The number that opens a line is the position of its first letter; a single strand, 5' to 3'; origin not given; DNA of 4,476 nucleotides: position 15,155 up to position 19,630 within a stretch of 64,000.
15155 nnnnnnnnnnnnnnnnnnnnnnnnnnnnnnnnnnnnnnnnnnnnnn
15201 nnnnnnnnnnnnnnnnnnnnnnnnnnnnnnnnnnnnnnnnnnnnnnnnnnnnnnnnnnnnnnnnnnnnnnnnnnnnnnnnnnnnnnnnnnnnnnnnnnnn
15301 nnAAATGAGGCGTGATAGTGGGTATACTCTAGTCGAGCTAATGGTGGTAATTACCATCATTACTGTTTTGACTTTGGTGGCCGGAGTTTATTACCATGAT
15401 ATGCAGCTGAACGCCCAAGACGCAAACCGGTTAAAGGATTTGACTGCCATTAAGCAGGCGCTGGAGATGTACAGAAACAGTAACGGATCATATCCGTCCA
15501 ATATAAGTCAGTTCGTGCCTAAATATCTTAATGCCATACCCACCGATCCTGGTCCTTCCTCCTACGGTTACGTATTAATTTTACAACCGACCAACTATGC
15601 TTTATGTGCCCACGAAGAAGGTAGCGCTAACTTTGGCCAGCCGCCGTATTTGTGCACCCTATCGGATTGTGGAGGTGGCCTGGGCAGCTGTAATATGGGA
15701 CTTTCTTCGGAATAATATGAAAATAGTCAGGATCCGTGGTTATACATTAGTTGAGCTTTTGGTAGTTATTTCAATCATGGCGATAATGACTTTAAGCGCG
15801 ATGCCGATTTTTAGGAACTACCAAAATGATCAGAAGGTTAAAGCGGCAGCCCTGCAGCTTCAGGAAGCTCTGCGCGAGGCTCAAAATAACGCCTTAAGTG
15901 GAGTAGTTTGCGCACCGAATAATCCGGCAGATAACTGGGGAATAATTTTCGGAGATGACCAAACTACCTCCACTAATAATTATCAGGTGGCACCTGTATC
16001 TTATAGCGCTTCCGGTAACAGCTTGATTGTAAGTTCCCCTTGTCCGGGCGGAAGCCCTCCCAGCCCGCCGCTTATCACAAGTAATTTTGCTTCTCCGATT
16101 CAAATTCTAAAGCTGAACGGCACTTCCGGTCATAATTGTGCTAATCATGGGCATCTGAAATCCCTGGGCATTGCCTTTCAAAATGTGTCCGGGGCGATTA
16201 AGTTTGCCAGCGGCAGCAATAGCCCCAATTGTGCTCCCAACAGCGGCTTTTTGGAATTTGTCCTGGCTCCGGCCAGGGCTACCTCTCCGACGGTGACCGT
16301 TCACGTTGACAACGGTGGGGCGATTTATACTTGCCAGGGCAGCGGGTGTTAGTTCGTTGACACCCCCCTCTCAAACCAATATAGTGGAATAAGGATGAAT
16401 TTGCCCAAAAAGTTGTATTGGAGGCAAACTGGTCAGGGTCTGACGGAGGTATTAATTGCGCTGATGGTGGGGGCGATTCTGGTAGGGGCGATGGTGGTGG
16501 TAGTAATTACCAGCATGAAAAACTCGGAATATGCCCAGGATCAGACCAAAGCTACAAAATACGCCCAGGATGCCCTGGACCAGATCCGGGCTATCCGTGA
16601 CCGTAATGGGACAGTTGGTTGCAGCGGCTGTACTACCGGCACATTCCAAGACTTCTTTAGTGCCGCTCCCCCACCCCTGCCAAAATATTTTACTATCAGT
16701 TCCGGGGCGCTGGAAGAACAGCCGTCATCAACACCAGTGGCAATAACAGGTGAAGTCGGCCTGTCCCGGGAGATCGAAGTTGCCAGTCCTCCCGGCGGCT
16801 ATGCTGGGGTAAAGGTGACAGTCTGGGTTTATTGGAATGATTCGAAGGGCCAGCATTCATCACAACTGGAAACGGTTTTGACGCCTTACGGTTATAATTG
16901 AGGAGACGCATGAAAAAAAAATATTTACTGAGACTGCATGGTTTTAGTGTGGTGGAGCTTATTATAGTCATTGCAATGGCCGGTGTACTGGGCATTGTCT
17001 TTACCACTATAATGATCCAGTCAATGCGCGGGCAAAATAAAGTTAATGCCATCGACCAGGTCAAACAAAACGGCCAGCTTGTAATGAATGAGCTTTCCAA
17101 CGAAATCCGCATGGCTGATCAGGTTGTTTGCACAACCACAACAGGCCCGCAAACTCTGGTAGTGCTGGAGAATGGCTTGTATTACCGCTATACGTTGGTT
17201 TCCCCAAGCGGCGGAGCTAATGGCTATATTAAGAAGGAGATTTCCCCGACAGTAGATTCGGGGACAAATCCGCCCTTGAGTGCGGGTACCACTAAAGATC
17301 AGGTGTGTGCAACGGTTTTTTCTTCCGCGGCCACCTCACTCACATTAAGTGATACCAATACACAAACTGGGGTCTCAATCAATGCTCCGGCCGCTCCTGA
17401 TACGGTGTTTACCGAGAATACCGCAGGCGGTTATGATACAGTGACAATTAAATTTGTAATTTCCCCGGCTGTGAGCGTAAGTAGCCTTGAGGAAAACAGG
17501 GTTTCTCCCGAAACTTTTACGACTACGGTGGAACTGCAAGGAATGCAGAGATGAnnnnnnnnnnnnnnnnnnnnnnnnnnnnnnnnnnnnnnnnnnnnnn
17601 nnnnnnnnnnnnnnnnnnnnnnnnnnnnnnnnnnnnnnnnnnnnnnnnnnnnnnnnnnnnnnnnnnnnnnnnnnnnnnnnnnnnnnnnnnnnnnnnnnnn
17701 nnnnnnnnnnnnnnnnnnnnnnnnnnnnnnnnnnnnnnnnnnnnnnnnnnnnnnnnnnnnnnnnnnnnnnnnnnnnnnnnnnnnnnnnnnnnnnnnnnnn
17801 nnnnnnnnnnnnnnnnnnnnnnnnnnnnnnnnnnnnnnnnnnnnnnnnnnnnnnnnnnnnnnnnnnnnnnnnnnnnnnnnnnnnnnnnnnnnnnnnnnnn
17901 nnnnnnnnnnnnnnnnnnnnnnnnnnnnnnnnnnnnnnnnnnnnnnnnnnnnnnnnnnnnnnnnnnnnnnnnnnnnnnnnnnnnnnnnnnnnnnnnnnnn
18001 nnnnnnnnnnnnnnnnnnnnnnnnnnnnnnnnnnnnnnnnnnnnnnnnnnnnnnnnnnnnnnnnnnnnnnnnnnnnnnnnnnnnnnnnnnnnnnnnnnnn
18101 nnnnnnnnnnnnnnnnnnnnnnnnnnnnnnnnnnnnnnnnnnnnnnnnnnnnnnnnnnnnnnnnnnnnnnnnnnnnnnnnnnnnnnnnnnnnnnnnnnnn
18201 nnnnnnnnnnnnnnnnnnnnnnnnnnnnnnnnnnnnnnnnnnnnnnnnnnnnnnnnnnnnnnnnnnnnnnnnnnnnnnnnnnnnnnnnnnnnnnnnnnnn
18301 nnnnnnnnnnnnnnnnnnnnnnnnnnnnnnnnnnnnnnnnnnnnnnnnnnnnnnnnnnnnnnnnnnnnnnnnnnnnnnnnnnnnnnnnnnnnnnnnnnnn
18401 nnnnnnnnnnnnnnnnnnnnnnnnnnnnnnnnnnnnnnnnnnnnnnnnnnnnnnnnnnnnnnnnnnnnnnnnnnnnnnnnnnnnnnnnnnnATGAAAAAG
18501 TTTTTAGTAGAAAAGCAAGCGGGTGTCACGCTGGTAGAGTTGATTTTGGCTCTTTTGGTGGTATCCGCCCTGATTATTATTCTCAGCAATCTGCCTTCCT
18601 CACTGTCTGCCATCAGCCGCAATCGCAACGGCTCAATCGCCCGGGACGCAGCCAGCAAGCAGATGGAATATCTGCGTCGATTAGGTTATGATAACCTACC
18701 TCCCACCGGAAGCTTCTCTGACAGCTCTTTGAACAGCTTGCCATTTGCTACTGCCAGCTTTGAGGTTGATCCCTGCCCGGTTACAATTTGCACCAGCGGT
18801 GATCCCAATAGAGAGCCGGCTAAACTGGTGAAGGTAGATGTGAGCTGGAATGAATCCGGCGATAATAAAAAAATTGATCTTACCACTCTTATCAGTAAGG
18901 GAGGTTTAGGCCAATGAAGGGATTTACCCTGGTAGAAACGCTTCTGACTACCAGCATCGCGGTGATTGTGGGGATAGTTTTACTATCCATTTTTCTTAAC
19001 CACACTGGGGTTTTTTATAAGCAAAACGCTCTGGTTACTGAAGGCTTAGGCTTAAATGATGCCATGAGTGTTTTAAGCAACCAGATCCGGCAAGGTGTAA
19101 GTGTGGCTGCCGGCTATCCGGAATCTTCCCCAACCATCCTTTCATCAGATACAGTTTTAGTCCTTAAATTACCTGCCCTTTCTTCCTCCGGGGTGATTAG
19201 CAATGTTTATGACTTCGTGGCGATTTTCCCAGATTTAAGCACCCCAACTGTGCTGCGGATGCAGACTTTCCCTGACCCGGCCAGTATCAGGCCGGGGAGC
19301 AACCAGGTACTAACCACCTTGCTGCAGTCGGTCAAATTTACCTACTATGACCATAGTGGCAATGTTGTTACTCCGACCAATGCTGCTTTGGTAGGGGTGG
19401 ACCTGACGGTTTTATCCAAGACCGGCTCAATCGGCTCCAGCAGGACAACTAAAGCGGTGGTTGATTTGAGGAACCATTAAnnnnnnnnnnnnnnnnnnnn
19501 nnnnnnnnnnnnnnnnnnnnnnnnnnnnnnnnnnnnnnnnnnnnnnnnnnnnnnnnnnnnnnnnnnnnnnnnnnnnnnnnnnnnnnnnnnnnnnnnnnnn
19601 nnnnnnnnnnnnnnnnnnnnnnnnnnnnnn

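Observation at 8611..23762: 15-kb type IV pilus super-locus: pilB-pilT-pilC, major pilin, pilD, about ten minor prepilin genes, giant 602-aa PilX-N/beta-helix protein, pilM-pilN-pilO, and no secretin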

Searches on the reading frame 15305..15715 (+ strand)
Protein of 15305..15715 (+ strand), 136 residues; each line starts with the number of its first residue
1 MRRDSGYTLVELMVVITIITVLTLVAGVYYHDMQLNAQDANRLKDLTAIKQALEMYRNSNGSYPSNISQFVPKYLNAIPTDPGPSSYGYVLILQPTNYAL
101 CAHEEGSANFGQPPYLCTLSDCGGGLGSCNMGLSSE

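Call 4: search_protein_families(library=pfam, proteins=[window:15305-15715:+], max_evalue=0.01)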
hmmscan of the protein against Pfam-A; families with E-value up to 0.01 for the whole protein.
window:15305-15715:+ (136 aa): 2 families
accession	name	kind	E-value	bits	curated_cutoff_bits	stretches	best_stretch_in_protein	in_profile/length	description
PF07963.17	N_methyl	-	2.3e-08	33.7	21.2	1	1-26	1-26/27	Prokaryotic N-terminal methylation motif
PF08334.16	T2SSG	-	0.00066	20.1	21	1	37-66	9-38/108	Type II secretion system (T2SS), protein G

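Call 11: search_protein_families(library=ncbifam, proteins=[window:15305-15715:+], max_evalue=1)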
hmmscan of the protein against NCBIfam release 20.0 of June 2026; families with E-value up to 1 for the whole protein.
window:15305-15715:+ (136 aa): 14 families
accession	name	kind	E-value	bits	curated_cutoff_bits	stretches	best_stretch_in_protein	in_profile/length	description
TIGR01710.1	typeII_sec_gspG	equivalog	1.8e-11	44.2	88.85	1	5-68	1-64/134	type II secretion system major pseudopilin GspG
NF007862.0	PRK10574.1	equivalog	4.1e-06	27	138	1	1-61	1-61/145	prepilin peptidase-dependent pilin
TIGR02532.1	IV_pilin_GFxxxE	domain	5e-06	26.1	16.3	1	5-26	2-23/24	prepilin-type N-terminal cleavage/methylation domain-containing protein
NF007800.0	PRK10506.1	equivalog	8.6e-06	25.7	158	1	1-58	5-65/163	prepilin peptidase-dependent protein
TIGR01708.2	typeII_sec_gspH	equivalog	5.3e-05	23.3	80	1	5-51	2-51/169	type II secretion system minor pseudopilin GspH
NF041775.1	typeIV_PilA_Myxo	equivalog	0.00025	21.1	400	1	3-55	9-61/214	type IV pilin protein PilA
NF041013.1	T4P_ComGE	equivalog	0.00026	21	49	1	6-63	5-63/83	competence type IV pilus minor pilin ComGE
NF040999.1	pilin_ComGC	equivalog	0.0024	18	75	1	5-26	2-23/84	competence type IV pilus major pilin ComGC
TIGR02596.1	TIGR02596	subfamily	0.0029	17.7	70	1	7-38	1-31/196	Verru_Chthon cassette protein D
TIGR02599.1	TIGR02599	subfamily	0.032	13.5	256.5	1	6-53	1-49/361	Verru_Chthon cassette protein C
NF007848.0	PRK10557.1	equivalog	0.11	11.7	120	1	3-46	9-52/192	prepilin peptidase-dependent protein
TIGR01711.1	gspJ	equivalog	0.15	11.9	64.85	1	6-40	2-37/192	type II secretion system minor pseudopilin GspJ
TIGR01707.1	gspI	equivalog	0.21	12.1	44.35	1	6-47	1-39/101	type II secretion system minor pseudopilin GspI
NF040982.1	ComGD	equivalog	0.29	11.5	70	1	5-27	2-24/139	competence type IV pilus minor pilin ComGD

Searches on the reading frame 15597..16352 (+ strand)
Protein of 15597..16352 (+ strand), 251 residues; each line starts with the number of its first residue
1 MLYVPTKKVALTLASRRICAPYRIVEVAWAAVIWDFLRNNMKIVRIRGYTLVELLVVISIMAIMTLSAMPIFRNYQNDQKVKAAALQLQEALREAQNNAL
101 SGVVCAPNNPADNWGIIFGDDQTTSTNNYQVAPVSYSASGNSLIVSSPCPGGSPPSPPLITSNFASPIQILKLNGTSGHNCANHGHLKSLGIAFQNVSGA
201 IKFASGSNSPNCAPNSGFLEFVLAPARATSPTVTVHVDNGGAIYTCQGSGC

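Call 4: search_protein_families(library=pfam, proteins=[window:15597-16352:+], max_evalue=0.01)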
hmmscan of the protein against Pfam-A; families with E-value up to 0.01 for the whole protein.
window:15597-16352:+ (251 aa): 1 family
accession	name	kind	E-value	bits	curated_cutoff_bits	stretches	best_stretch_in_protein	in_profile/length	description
PF07963.17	N_methyl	-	5.7e-06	26.1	21.2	1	45-68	3-26/27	Prokaryotic N-terminal methylation motif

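Call 11: search_protein_families(library=ncbifam, proteins=[window:15720-16352:+], max_evalue=1)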
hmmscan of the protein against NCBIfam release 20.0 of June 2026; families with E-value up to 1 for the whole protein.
window:15720-16352:+ (210 aa): 18 families
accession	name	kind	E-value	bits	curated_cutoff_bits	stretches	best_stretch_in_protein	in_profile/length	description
NF007800.0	PRK10506.1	equivalog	3.8e-09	36.6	158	1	4-58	7-61/163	prepilin peptidase-dependent protein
NF040982.1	ComGD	equivalog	3.3e-08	34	70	1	6-60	2-56/139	competence type IV pilus minor pilin ComGD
TIGR01708.2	typeII_sec_gspH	equivalog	6e-08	32.9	80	1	6-58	2-54/169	type II secretion system minor pseudopilin GspH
NF041013.1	T4P_ComGE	equivalog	1.1e-07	31.8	49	1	5-56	3-54/83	competence type IV pilus minor pilin ComGE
NF041775.1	typeIV_PilA_Myxo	equivalog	1.9e-05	24.8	400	1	4-58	9-62/214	type IV pilin protein PilA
TIGR02532.1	IV_pilin_GFxxxE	domain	2.4e-05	23.9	16.3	1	6-27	2-23/24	prepilin-type N-terminal cleavage/methylation domain-containing protein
NF007862.0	PRK10574.1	equivalog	3.6e-05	23.9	138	1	5-36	4-35/145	prepilin peptidase-dependent pilin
TIGR02599.1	TIGR02599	subfamily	0.00062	19.1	256.5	1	7-97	1-87/361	Verru_Chthon cassette protein C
TIGR01710.1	typeII_sec_gspG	equivalog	0.00099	19.2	88.85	1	6-54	1-48/134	type II secretion system major pseudopilin GspG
TIGR02596.1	TIGR02596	subfamily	0.0011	19.1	70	1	8-58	1-51/196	Verru_Chthon cassette protein D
TIGR01711.1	gspJ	equivalog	0.0011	18.8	64.85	1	6-44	1-39/192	type II secretion system minor pseudopilin GspJ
NF007848.0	PRK10557.1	equivalog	0.0054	16.1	120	1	3-53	8-58/192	prepilin peptidase-dependent protein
NF040999.1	pilin_ComGC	equivalog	0.0056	16.8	75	1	6-35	2-31/84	competence type IV pilus major pilin ComGC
TIGR01707.1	gspI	equivalog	0.012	16.1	44.35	1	7-33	1-27/101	type II secretion system minor pseudopilin GspI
NF041002.1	pilin_ComGF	equivalog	0.012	15.9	80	1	6-40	2-36/139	competence type IV pilus minor pilin ComGF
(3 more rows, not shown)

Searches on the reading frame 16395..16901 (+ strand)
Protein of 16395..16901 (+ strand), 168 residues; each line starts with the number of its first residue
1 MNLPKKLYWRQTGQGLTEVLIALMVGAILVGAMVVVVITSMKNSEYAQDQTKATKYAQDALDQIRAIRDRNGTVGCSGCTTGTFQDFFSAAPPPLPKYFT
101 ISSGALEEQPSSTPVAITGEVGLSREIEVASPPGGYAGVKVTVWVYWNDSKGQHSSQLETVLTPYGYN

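Call 4: search_protein_families(library=pfam, proteins=[window:16395-16901:+], max_evalue=0.01)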
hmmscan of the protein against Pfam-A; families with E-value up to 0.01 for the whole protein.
window:16395-16901:+ (168 aa): 0 families

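Call 11: search_protein_families(library=ncbifam, proteins=[window:16395-16901:+], max_evalue=1)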
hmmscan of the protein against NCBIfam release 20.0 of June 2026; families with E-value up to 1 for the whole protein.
window:16395-16901:+ (168 aa): 10 families
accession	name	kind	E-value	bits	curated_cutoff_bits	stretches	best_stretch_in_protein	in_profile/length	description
TIGR02523.1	type_IV_pilV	equivalog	1.1e-08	35.6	52.2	1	11-72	1-62/139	type IV pilus modification protein PilV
NF041013.1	T4P_ComGE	equivalog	0.0034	17.5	49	1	16-61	8-53/83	competence type IV pilus minor pilin ComGE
NF047828.1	T3SSXpsI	equivalog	0.013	15.5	150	1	11-65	1-55/132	type II secretion system protein XpsI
NF050032.1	Rv1733c_fam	subfamily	0.027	14.4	80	0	106-145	77-117/180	Rv1733c family protein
TIGR01707.1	gspI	equivalog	0.039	14.4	44.35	1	15-65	3-53/101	type II secretion system minor pseudopilin GspI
NF051431.1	Rv0361_Cterm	subfamily_domain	0.049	13.8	37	1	19-65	5-51/140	Rv0361 family membrane protein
NF005164.0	PRK06638.1-4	equivalog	0.054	12.8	154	1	18-59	91-132/211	NADH-quinone oxidoreductase subunit J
NF041703.1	Shig_StxA_2_eilk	exception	0.1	11.8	736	1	25-104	50-131/319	Shiga toxin Stx2 subunit A, e/i/l/k subtype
NF038304.1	EPS_HpsC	equivalog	0.11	12.1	200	1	10-65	19-74/318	hormogonium polysaccharide secretion pseudopilin HpsC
NF037980.1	T2SS_GspK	equivalog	0.27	10.7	130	1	16-67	6-57/307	type II secretion system minor pseudopilin GspK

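Call 12: search_protein_families(library=pfam, proteins=[window:16395-16901:+], max_evalue=10)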
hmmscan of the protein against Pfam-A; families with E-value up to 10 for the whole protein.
window:16395-16901:+ (168 aa): 3 families
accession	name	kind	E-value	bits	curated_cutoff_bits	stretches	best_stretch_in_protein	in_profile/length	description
PF07963.17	N_methyl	-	0.02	14.9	21.2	1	10-33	3-26/27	Prokaryotic N-terminal methylation motif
PF23810.1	DUF7182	-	0.079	13.4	27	1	5-39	23-57/62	Family of unknown function (DUF7182)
PF12669.12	FeoB_associated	-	0.61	10.8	27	1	24-44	4-24/44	FeoB-associated Cys-rich membrane protein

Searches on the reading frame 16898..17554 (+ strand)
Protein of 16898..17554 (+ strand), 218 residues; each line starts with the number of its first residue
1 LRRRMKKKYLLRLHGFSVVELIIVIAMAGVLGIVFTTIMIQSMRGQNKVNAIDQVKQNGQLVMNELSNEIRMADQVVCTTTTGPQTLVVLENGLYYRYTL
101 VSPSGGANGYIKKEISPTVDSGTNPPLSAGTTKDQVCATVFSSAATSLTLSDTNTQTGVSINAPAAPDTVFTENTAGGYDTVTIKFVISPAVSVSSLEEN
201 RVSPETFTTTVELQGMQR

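Call 5: search_protein_families(library=pfam, proteins=[window:16898-17554:+], max_evalue=0.01)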
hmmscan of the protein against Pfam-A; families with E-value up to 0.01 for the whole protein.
window:16898-17554:+ (218 aa): 0 families

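Call 11: search_protein_families(library=ncbifam, proteins=[window:16898-17554:+], max_evalue=1)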
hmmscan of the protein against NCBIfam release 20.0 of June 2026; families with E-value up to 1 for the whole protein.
window:16898-17554:+ (218 aa): 3 families
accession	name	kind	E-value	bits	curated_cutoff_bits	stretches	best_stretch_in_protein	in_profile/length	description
TIGR02532.1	IV_pilin_GFxxxE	domain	0.071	13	16.3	1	14-31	2-19/24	prepilin-type N-terminal cleavage/methylation domain-containing protein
NF047827.1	T3SSXpsH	equivalog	0.084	12.7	160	1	15-55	2-42/145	type II secretion system protein XpsH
NF041775.1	typeIV_PilA_Myxo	equivalog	0.3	11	400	1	11-36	8-33/214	type IV pilin protein PilA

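Call 12: search_protein_families(library=pfam, proteins=[window:16898-17554:+], max_evalue=10)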
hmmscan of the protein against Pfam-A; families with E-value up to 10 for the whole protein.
window:16898-17554:+ (218 aa): 3 families
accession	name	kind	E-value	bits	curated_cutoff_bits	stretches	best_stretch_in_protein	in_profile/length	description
PF24606.1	CEMIP_beta-hel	-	0.063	13.5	27.3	1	129-199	115-185/212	CEMIP beta-helix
PF07963.17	N_methyl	-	0.13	12.3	21.2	1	14-34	5-25/27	Prokaryotic N-terminal methylation motif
PF16817.10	DUF5073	-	0.14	12.7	27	1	18-90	22-97/121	Domain of unknown function (DUF5073)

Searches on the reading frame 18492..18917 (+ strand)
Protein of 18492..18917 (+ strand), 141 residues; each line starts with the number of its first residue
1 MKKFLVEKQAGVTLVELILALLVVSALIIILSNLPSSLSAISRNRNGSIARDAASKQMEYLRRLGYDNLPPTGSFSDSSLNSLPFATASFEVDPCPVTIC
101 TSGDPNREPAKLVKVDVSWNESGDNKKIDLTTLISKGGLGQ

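Call 5: search_protein_families(library=pfam, proteins=[window:18492-18917:+], max_evalue=0.01)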
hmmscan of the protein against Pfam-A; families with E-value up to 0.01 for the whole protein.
window:18492-18917:+ (141 aa): 1 family
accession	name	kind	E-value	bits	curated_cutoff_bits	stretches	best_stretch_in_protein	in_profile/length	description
PF07963.17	N_methyl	-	0.0011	18.9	21.2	1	8-31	3-26/27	Prokaryotic N-terminal methylation motif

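Call 11: search_protein_families(library=ncbifam, proteins=[window:18492-18917:+], max_evalue=1)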
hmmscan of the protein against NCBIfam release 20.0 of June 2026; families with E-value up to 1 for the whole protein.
window:18492-18917:+ (141 aa): 9 families
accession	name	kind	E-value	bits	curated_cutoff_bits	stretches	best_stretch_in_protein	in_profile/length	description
NF040999.1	pilin_ComGC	equivalog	0.0027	17.9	75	1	10-48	2-41/84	competence type IV pilus major pilin ComGC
TIGR01707.1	gspI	equivalog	0.01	16.3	44.35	1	11-60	1-51/101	type II secretion system minor pseudopilin GspI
NF006453.0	PRK08808.1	equivalog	0.016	14.3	295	1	7-54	4-51/211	type II secretion system protein J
TIGR02532.1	IV_pilin_GFxxxE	domain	0.027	14.3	16.3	1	9-31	1-23/24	prepilin-type N-terminal cleavage/methylation domain-containing protein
NF041002.1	pilin_ComGF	equivalog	0.035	14.3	80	1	10-46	2-38/139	competence type IV pilus minor pilin ComGF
TIGR02523.1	type_IV_pilV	equivalog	0.11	12.9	52.2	1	9-50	1-47/139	type IV pilus modification protein PilV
NF040982.1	ComGD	equivalog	0.12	12.8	70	1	10-40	2-33/139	competence type IV pilus minor pilin ComGD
NF007848.0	PRK10557.1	equivalog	0.12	11.7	120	1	7-43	8-44/192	prepilin peptidase-dependent protein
NF007800.0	PRK10506.1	equivalog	0.19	11.6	158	1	6-28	5-27/163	prepilin peptidase-dependent protein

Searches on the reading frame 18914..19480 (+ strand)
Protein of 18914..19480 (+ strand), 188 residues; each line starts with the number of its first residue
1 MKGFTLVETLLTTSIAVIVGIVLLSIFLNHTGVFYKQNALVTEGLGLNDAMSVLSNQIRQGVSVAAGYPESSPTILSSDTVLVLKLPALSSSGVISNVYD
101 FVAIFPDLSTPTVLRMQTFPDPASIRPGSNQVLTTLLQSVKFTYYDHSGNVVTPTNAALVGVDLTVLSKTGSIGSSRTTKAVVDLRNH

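Call 5: search_protein_families(library=pfam, proteins=[window:18914-19480:+], max_evalue=0.01)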
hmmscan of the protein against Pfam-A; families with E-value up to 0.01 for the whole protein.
window:18914-19480:+ (188 aa): 0 families

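Call 11: search_protein_families(library=ncbifam, proteins=[window:18914-19480:+], max_evalue=1)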
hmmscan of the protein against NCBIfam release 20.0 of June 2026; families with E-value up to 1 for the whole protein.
window:18914-19480:+ (188 aa): 6 families
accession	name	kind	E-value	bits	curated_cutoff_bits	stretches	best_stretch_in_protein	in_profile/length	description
NF040982.1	ComGD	equivalog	0.004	17.6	70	1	2-30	2-29/139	competence type IV pilus minor pilin ComGD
NF041002.1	pilin_ComGF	equivalog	0.062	13.5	80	1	2-31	2-29/139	competence type IV pilus minor pilin ComGF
NF033925.0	pora_1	subfamily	0.12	12.3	50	1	86-104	11-29/42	PorA family porin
NF041013.1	T4P_ComGE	equivalog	0.16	12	49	1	2-26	4-28/83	competence type IV pilus minor pilin ComGE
NF009177.0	PRK12525.1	subfamily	0.16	11.8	266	1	107-140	38-70/168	RNA polymerase sigma factor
TIGR02532.1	IV_pilin_GFxxxE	domain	0.9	9.5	16.3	0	2-20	2-20/24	prepilin-type N-terminal cleavage/methylation domain-containing protein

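Call 12: search_protein_families(library=pfam, proteins=[window:18914-19480:+], max_evalue=10)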
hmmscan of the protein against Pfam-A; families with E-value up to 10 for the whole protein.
window:18914-19480:+ (188 aa): 1 family
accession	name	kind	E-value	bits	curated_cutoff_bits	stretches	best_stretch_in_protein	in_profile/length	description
PF07963.17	N_methyl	-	0.59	10.2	21.2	1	2-23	5-26/27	Prokaryotic N-terminal methylation motif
